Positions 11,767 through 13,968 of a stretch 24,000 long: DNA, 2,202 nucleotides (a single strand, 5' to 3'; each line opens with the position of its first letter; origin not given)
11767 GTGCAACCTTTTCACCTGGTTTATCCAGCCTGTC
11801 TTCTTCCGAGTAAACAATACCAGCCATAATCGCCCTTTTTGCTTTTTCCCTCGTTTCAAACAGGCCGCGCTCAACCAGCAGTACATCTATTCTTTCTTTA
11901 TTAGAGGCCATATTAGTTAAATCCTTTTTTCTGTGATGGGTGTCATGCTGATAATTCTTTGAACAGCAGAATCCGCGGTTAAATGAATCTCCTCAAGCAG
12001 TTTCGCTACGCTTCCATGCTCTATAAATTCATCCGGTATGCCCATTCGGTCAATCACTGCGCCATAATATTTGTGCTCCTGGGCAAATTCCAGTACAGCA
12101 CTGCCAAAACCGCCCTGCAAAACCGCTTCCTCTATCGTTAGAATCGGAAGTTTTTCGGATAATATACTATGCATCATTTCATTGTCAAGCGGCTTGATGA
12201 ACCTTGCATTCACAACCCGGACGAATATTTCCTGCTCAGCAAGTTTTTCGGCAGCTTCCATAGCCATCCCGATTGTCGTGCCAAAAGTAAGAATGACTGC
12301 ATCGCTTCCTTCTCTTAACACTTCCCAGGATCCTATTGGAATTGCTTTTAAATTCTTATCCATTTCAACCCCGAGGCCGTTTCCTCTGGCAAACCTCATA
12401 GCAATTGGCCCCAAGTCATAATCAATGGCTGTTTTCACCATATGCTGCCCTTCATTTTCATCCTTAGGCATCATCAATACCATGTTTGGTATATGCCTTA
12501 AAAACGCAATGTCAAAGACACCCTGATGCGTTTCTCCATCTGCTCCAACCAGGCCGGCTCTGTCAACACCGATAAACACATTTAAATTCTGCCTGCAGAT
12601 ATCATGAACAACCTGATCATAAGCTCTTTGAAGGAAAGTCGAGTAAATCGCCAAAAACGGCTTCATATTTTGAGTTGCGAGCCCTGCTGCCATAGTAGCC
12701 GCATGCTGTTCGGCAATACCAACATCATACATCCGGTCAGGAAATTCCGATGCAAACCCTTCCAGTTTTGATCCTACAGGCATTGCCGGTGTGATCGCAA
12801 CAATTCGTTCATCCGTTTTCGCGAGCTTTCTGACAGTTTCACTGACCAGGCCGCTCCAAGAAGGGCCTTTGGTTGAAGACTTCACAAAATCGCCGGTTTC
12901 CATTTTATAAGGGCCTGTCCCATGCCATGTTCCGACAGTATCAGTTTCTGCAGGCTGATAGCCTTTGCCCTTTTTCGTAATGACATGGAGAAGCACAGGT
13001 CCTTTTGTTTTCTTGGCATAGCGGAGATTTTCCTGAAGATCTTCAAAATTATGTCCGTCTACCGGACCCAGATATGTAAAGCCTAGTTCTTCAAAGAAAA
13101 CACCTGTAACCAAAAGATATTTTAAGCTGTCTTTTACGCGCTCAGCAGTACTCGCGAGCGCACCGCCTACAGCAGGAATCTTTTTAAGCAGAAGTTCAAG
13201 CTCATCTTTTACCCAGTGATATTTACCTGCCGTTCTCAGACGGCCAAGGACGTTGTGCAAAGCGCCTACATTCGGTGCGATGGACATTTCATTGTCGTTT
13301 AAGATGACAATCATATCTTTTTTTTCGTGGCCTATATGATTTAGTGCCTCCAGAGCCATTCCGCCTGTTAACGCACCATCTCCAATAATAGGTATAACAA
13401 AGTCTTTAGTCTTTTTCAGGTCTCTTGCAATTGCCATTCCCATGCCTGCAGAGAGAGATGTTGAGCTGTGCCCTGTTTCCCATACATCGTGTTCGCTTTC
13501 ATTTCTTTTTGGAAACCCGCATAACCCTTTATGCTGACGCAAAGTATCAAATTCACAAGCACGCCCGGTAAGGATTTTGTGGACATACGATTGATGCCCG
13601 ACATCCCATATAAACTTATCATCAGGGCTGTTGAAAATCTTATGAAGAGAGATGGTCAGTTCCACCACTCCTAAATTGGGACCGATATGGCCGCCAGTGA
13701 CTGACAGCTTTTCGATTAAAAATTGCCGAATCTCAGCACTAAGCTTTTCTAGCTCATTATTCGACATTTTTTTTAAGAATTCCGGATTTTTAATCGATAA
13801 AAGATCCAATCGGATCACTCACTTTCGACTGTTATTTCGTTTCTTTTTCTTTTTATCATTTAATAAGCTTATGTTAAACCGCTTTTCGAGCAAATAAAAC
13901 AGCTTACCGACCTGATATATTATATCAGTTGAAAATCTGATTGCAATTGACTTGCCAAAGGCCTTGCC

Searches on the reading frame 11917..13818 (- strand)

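Call 6: search_protein_families(library=pfam, proteins=[window:11917-13818:-])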
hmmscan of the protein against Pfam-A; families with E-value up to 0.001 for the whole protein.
window:11917-13818:- (633 aa): 6 families
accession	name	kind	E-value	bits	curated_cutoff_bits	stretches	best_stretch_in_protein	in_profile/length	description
PF13292.11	DXP_synthase_N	-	7.1e-120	399.8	21.2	1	8-281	3-274/274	1-deoxy-D-xylulose-5-phosphate synthase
PF02779.29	Transket_pyr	-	2.5e-45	154.7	27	1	319-480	3-171/174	Transketolase, pyrimidine binding domain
PF02780.25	Transketolase_C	-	2.6e-32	111.8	25.9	1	496-616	1-122/124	Transketolase, C-terminal domain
PF00456.26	Transketolase_N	-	8.1e-07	28.8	22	1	40-184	20-191/334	Transketolase, thiamine diphosphate binding domain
PF02775.26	TPP_enzyme_C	-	3.7e-06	27.2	21.9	1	121-178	29-84/151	Thiamine pyrophosphate enzyme, C-terminal TPP binding domain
PF22613.1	Transketolase_C_1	-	0.00047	20.8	27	0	504-567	11-78/113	Transketolase-like TK C-terminal domain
